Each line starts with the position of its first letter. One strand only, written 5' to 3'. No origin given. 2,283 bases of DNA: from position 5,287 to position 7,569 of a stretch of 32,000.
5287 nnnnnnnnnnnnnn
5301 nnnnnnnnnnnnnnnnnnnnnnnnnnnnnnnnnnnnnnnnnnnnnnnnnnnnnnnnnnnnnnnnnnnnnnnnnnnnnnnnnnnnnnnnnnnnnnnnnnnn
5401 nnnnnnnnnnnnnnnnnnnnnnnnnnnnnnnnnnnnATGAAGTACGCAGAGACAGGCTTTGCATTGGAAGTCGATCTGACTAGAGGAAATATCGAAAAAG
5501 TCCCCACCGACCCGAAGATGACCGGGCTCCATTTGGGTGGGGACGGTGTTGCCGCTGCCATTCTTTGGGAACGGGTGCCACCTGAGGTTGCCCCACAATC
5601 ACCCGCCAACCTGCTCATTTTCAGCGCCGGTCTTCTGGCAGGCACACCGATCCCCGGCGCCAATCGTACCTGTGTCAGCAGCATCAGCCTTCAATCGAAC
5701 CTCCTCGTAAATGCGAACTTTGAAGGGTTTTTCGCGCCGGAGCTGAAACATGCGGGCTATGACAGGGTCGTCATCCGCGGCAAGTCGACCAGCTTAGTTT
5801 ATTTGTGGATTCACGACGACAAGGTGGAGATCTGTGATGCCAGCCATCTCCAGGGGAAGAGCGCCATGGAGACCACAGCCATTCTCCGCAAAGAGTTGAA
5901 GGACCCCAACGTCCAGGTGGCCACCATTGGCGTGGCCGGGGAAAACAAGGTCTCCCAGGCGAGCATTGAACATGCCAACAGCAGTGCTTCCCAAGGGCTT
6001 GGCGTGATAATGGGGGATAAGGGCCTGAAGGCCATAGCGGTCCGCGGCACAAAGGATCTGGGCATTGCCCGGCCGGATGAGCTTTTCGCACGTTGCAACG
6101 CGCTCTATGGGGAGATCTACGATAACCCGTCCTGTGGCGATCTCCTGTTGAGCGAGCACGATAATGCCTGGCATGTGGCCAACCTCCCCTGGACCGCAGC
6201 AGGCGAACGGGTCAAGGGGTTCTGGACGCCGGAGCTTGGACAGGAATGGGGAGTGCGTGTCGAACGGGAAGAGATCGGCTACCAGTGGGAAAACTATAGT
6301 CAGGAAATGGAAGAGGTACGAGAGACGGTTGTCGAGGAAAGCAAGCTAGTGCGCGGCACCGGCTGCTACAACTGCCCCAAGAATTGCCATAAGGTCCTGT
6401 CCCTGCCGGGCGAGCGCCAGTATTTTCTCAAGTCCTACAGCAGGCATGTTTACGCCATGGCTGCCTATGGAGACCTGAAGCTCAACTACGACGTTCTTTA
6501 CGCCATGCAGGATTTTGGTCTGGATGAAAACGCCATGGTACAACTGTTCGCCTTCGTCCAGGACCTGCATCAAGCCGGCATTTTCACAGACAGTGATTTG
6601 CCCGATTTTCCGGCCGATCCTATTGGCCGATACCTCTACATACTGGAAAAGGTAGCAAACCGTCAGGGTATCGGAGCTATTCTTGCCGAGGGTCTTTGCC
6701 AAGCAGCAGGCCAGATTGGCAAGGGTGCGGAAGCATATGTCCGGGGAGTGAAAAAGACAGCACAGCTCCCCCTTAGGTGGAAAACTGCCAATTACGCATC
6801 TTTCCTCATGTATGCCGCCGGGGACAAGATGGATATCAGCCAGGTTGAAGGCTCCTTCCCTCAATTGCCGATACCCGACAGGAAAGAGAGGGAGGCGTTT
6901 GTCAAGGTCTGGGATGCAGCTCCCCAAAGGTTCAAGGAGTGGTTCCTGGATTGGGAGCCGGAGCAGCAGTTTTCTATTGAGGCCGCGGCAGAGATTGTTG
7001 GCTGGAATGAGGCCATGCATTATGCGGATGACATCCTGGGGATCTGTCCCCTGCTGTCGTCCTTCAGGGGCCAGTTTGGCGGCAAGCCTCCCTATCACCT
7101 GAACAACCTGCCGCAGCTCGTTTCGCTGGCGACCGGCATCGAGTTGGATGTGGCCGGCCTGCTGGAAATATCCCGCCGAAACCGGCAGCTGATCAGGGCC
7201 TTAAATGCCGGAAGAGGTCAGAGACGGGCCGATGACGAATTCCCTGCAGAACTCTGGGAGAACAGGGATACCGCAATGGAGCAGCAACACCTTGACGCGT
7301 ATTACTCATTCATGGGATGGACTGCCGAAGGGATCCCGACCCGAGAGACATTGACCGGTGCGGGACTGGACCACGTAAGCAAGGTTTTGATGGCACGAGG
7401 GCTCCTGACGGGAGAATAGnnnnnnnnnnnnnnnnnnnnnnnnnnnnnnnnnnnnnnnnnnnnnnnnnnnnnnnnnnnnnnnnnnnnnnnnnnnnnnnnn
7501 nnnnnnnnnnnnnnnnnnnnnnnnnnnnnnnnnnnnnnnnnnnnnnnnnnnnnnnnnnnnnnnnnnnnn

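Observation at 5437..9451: Tandem BamB paralogs; the first has Ser at the position of the presumed tungsten-ligating Cys and carries an about 25-residue insertion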

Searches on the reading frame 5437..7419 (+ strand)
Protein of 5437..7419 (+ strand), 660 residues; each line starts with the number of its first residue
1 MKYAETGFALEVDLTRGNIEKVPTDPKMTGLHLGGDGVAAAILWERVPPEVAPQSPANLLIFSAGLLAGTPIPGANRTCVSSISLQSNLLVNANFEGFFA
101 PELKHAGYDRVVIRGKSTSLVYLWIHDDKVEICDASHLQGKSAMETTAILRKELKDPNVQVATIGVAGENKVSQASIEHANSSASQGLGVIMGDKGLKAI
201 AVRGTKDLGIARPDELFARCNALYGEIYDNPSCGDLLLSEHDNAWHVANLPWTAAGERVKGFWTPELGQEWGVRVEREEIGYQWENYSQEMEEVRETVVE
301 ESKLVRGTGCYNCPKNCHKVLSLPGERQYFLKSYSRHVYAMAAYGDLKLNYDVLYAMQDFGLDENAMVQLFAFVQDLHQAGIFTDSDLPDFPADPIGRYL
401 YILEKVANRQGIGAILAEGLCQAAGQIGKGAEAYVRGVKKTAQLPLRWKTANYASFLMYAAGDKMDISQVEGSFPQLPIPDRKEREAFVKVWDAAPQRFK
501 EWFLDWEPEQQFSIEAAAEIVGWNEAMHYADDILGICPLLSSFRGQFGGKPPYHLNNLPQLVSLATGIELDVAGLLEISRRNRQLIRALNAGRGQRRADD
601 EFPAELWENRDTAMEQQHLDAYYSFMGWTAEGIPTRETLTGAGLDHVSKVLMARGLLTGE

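Call 8: search_solved_structures(query=window:5437-7416:+, show_alignments=1)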
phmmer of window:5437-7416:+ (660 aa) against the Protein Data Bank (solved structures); distinct sequences matched with E-value up to 0.001: 9.
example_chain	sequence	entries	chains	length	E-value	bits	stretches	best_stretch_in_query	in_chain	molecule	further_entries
4z3w_A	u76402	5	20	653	2.1e-185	621.3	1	1-658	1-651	Benzoyl-CoA reductase, putative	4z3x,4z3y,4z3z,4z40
1aor_A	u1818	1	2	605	2e-51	178.6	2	3-230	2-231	ALDEHYDE FERREDOXIN OXIDOREDUCTASE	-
9mqx_D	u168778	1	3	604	6.3e-42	147.2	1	6-235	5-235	Aldehyde:ferredoxin oxidoreductase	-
1b25_A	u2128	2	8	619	5.2e-40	140.8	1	6-232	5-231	PROTEIN (FORMALDEHYDE FERREDOXIN OXIDOREDUCTASE) | FORMALDEHYDE FERREDOXIN OXIDOREDUCTASE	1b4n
8c0z_A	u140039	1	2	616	1.2e-38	136.4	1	10-221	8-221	Aldehyde:ferredoxin oxidoreductase,tungsten-containing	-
9g7j_A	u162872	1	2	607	4e-35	124.7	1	8-214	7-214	Aldehyde ferredoxin oxidoreductase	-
6x6u_A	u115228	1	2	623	3.4e-32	115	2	3-208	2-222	Formaldehyde:ferredoxin oxidoreductase wor5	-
6x1o_A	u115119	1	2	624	3.5e-32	115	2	3-208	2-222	Formaldehyde:ferredoxin oxidoreductase wor5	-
9q1t_A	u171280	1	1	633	4.2e-22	81.7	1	11-429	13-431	Tungsten-dependent aldehyde oxidoreductase WOR83 from Haloferax volcanii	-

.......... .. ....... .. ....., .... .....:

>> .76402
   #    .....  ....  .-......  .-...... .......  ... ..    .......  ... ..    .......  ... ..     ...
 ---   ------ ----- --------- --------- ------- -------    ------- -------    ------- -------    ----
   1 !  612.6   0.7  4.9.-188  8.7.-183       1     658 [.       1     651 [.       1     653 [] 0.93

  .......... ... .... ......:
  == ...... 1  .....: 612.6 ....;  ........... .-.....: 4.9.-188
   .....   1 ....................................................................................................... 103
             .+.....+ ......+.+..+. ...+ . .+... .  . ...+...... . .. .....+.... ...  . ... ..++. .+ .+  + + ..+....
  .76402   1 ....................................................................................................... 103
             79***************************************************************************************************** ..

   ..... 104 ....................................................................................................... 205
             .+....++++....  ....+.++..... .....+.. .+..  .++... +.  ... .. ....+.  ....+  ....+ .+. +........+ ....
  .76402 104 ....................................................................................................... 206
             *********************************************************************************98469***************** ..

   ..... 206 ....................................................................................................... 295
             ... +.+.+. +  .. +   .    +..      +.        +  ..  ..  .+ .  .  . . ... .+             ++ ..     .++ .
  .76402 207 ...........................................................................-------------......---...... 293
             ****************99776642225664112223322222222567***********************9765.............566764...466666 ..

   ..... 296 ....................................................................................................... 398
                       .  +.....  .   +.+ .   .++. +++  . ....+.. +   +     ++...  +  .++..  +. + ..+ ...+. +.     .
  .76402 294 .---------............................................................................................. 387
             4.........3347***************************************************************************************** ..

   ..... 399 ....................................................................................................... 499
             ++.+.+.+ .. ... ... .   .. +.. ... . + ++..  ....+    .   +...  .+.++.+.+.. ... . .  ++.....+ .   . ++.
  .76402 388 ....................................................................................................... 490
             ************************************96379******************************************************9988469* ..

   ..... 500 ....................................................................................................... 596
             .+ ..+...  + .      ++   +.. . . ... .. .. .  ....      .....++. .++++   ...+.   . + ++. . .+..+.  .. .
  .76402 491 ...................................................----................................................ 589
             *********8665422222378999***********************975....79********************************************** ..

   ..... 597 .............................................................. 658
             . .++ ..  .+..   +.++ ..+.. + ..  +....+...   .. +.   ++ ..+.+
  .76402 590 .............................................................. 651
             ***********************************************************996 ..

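Call 10: search_protein_families(library=pfam, proteins=[window:5437-7419:+])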
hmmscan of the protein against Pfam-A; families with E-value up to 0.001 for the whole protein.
window:5437-7419:+ (660 aa): 2 families
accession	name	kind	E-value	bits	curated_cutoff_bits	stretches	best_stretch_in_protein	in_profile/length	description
PF02730.20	AFOR_N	-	3.8e-62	210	29.8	1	10-205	4-199/199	Aldehyde ferredoxin oxidoreductase, N-terminal domain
PF01314.23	AFOR_C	-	1.1e-44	153.6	27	1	283-643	39-384/385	Aldehyde ferredoxin oxidoreductase, domains 2 & 3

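Call 13: find_homologous_proteins(query=window:5437-7416:+, max_evalue=1e-50)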
Query window:5437-7416:+ (660 aa): 5933 proteins with E <= 1e-50 among 8000 candidates; the best 120 are listed.
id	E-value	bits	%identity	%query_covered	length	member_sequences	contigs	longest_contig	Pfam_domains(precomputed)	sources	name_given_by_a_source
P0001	0.0e+0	1532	100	100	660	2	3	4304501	PF02730.21,PF01314.24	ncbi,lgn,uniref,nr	ncbi:benzoyl-CoA reductase, bis-(molybdopterin)-oxotungsten-binding subunit, putative [Geotalea dalt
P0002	0.0e+0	1313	85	100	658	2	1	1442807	PF02730.21,PF01314.24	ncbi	ncbi:aldehyde ferredoxin oxidoreductase N-terminal domain-containing protein [Geotalea toluenoxydans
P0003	0.0e+0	1253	69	99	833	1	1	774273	PF02730.21,PF01314.24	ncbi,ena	-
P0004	0.0e+0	1237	80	100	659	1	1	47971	PF02730.21,PF01314.24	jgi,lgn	jgi:aldehyde:ferredoxin oxidoreductase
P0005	0.0e+0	1182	77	100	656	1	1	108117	PF02730.21,PF01314.24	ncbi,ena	-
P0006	0.0e+0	1148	75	100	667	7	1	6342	PF02730.21,PF01314.24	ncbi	-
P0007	0.0e+0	1137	75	100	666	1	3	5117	PF02730.21,PF01314.24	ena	-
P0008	0.0e+0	1114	72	100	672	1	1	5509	PF02730.21,PF01314.24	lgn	-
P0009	0.0e+0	1070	68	100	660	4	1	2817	PF02730.21,PF01314.24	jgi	-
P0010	0.0e+0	1051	68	99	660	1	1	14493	PF02730.21,PF01314.24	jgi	-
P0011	0.0e+0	1051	67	100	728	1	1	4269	PF02730.21,PF01314.24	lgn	-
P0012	0.0e+0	1050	68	100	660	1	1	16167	PF02730.21,PF01314.24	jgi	jgi:aldehyde:ferredoxin oxidoreductase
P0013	0.0e+0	1046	68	100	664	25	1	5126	PF02730.21,PF01314.24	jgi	jgi:aldehyde:ferredoxin oxidoreductase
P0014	0.0e+0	1044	68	100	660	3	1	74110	PF02730.21,PF01314.24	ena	-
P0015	0.0e+0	1042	66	100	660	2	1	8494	PF02730.21,PF01314.24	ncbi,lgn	-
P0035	1.6e-296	1003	65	100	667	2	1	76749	PF02730.21,PF01314.24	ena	-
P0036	1.5e-294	997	64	99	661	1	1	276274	PF02730.21,PF01314.24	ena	-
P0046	2.8e-289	979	65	100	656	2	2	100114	PF02730.21,PF01314.24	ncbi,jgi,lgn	-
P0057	2.6e-284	963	62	100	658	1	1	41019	PF02730.21,PF01314.24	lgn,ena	-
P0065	9.5e-280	948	62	99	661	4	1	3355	PF02730.21,PF01314.24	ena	-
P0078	3.0e-270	917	61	99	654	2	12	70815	PF02730.21,PF01314.24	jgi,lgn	-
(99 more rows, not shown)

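Call 23: find_related_loci(query=A1, collection=genome_contigs, flank=8000)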
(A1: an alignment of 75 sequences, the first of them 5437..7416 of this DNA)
Query A1 (660 aa) in genome_contigs; peptide patterns used: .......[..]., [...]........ (x = any residue, [..] = any of these).
201 stretches matched a pattern; 176 encode a relative of the query (tblastn E <= 1e-3); the best 80 are kept; 80 distinct loci.
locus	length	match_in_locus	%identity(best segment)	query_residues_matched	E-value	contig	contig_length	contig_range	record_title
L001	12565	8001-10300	85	1-657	0e+0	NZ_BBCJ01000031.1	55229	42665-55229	Geotalea toluenoxydans JCM 15764, whole genome shotgun sequence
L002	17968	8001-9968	77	1-660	0e+0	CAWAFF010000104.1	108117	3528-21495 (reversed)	MAG: uncultured delta proteobacterium isolate MFD03638.bin.2.1 genome assembly, contig: contig_924, whole genome shotgun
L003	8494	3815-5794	66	1-660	0e+0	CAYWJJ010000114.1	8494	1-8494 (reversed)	MAG TPA_asm: uncultured Geobacter sp. isolate SRP302447_co2_181 genome assembly, contig: NODE_23451_length_8494_cov_26.2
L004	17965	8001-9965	67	1-658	0e+0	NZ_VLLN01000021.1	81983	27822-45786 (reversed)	Geobacter argillaceus strain ATCC BAA-1139 Ga0052872_scaffold00021.21, whole genome shotgun sequence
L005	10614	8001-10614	67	1-659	0e+0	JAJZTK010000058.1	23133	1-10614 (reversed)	MAG: Deltaproteobacteria bacterium isolate SKS3.bin71 NODE_3259_length_23133_cov_1.987960, whole genome shotgun sequence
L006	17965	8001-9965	67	1-658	0e+0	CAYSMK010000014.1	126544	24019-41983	MAG TPA_asm: uncultured Geobacter sp. isolate binchicken_co269_58 genome assembly, contig: NODE_144_length_126544_cov_23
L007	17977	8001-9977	65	1-659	0e+0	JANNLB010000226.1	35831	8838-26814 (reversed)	MAG: Geobacter sp. isolate SOY_38_metabat_25 SOY_38_k141_974299, whole genome shotgun sequence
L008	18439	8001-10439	69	1-655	0e+0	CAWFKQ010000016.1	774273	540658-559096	MAG: uncultured delta proteobacterium isolate MFD01721.bin.2.89 genome assembly, contig: contig_7112, whole genome shotg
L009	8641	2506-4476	66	1-660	0e+0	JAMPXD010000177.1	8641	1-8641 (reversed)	MAG: Geobacteraceae bacterium isolate R2F_R2FSRR_metabat.21 R2F_C4806, whole genome shotgun sequence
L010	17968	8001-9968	66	1-656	0e+0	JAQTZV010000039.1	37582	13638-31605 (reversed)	MAG: Desulfuromonadaceae bacterium isolate STC_69 NODE_2179_length_37582_cov_18.727540_Sandtown_C, whole genome shotgun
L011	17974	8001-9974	65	1-659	0e+0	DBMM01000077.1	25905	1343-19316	MAG TPA_asm: Geobacter sp. UBA698 UBA698_contig_2761, whole genome shotgun sequence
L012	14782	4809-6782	64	1-657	0e+0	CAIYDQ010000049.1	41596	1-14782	MAG: uncultured Geobacter sp. isolate MJ-time_bin-1817 genome assembly, contig: bin-1817:049/368, whole genome shotgun s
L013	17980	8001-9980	61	1-659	0e+0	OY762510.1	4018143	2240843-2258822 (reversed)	MAG: uncultured Syntrophus sp. isolate ce8641d8-6ba7-4885-b5ca-0195441cf687 genome assembly, chromosome: 1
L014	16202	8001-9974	63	1-659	0e+0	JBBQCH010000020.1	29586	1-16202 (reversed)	MAG: Geobacterales bacterium isolate Co_metawrap_1265 Cmw_1265_k141_19381494_length_29586_cov_11.9970, whole genome shot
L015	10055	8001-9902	58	1-658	0e+0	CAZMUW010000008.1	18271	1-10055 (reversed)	MAG TPA_asm: uncultured Desulfobacteraceae bacterium isolate binchicken_co223_84 genome assembly, contig: NODE_310_lengt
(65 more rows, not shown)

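Call 33: predict_structure(alignment_id=A1)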
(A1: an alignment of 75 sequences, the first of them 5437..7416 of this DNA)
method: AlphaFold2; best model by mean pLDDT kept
length: 660 residues; sequences in the alignment: 75
mean_pLDDT: 88.6   pTM: 0.92
mean pLDDT of the five models: 88.6, 86.3, 86.2, 85.6, 85.3
residues with pLDDT >= 90: 401; 70-90: 208; 50-70: 48; < 50: 3
segments of 3 or more residues with pLDDT < 50: none
pLDDT, mean of each block of 10 residues (from residue 1): 87 97 90 94 96 96 96 93 94 92 97 98 98 98 97 97 98 95 91 98 95 95 84 57 74 65 76 87 81 87 77 76 89 75 82 93 91 94 94 95 98 95 93 82 78 87 67 79 91 85 90 92 88 89 66 87 95 93 96 91 75 92 95 96 96 83
secondary structure, 60 per line:
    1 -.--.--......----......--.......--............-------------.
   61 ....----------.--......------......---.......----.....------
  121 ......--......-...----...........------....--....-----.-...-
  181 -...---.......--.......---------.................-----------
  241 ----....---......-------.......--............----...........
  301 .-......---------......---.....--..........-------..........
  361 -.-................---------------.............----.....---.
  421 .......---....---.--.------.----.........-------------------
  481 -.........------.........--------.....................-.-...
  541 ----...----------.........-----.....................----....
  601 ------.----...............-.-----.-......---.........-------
elements in order: E8-13 E18-23 H26-32 H35-46 E60-64 E78-83 E90-95 H99-105 E110-114 E121-126 E129-134 H143-153 E160-163 H166-169 E177-179 E182-184 H188-194 E197-203 H213-229 H245-248 H253-257 H265-271 E274-285 E290-301 E303-308 E318-323 E327-331 H334-343 H351-360 H364-379 H395-407 H412-416 H420-427 H431-434 H453-461 H482-490 H497-505 H514-534 H558-566 H572-592 H597-600 H612-626 H636-641 H645-653

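Call 38: fold_search(model_id=the predicted structure, library=pdb)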
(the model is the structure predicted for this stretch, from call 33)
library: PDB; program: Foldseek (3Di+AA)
matches with E <= 10: 136; with E <= 0.001: 9
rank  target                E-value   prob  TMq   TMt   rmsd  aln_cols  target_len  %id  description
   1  4z3w_A                4.4e-63  1.00  0.87  0.88   5.2       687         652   44  Active site complex BamBC of Benzoyl Coenzyme A reductase in complex with 1,5 Dienoyl-CoA (released 2015-06-24)
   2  4z3w_C                1.5e-61  1.00  0.88  0.89   5.2       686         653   45  Active site complex BamBC of Benzoyl Coenzyme A reductase in complex with 1,5 Dienoyl-CoA (released 2015-06-24)
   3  1aor_A                3.0e-37  1.00  0.76  0.83   4.9       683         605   25  STRUCTURE OF A HYPERTHERMOPHILIC TUNGSTOPTERIN ENZYME, ALDEHYDE FERREDOXIN OXIDOREDUCTASE (released 1995-04-20)
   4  9mqx_D                4.3e-36  1.00  0.76  0.83   7.1       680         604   23  Electron-bifurcating Tungstopyranopterin-containing aldehyde oxidoreductase with NADH (released 2025-07-16)
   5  1b25_A                5.8e-36  1.00  0.74  0.79   7.6       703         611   24  FORMALDEHYDE FERREDOXIN OXIDOREDUCTASE FROM PYROCOCCUS FURIOSUS (released 1999-03-24)
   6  9g7j_A                3.0e-35  1.00  0.76  0.83   5.6       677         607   22  Crystal structure of the tungsten-dependent aldehyde:ferredoxin oxidoreductase from Clostridium autoethanogenum. (released 2025-05-28)
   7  8c0z_A                5.1e-33  1.00  0.75  0.80   6.6       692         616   22  CryoEM structure of a tungsten-containing aldehyde oxidoreductase from Aromatoleum aromaticum (released 2023-05-31)
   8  6x1o_C                2.8e-31  1.00  0.69  0.73   6.0       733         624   22  WOR5 from Pyrococcus furiosus, as crystallized (released 2021-11-24)
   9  6x1o_A                1.9e-30  1.00  0.71  0.75   5.5       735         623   22  WOR5 from Pyrococcus furiosus, as crystallized (released 2021-11-24)
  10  7eb9_A                1.8e-01  0.28  0.08  0.14  16.1       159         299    7  The structure of the A20-binding inhibitor of NF-kB 1 in complex with tetra-ubiquitin (released 2021-07-21)
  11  1wj6_MODEL_1_A        2.3e-01  0.75  0.09  0.43   6.8        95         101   12  Solution structure of RSGI RUH-024, a PB1 domain in human cDNA, KIAA0049 (released 2004-11-29)
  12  8cmr_B                2.4e-01  0.21  0.09  0.28  17.0       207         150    8  Linear specific OTU-type DUB SnOTU from the pathogen S. negenvensis in complex with linear di-ubiquitin (released 2023-11-22)
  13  3b08_A                2.6e-01  0.18  0.08  0.27  15.0       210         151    7  Crystal structure of the mouse HOIL1-L-NZF in complex with linear di-ubiquitin (released 2011-12-14)
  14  3b0a_D                3.1e-01  0.21  0.09  0.30  15.5       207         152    7  Crystal structure of the mouse HOIL1-L-NZF in complex with linear di-ubiquitin (released 2011-12-14)
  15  3b08_G                3.8e-01  0.21  0.09  0.30  14.7       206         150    7  Crystal structure of the mouse HOIL1-L-NZF in complex with linear di-ubiquitin (released 2011-12-14)
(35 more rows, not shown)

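Call 41: search_protein_representatives(protein=window:5437-7416:+)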
Query: 660 residues. Proteins with E-value up to 0.001 (for the whole library): 6197; up to 1e-10: 3631; up to 1e-30: 1192. The best 150 are listed.
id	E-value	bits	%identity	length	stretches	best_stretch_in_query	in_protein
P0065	3.0e-280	947.9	62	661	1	1-656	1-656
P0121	5.8e-176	603.3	58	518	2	1-432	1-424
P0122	1.5e-168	578.9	52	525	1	1-548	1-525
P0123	9.4e-163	559.7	46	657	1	1-656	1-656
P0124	3.3e-142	491.8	44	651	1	1-657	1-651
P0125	5.6e-128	444.8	47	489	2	1-408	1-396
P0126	4.5e-104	365.8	40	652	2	1-226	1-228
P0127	1.4e-103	364.2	44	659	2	1-223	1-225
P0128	6.5e-96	338.8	38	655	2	1-223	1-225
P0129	3.1e-94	333.3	39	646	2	2-218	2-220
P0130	7.1e-94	332.1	39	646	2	3-223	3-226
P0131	1.6e-93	330.9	43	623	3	2-220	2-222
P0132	1.9e-91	324.1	37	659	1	14-657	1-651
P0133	1.0e-89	318.3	56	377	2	1-274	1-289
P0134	4.5e-88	312.9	40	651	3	33-223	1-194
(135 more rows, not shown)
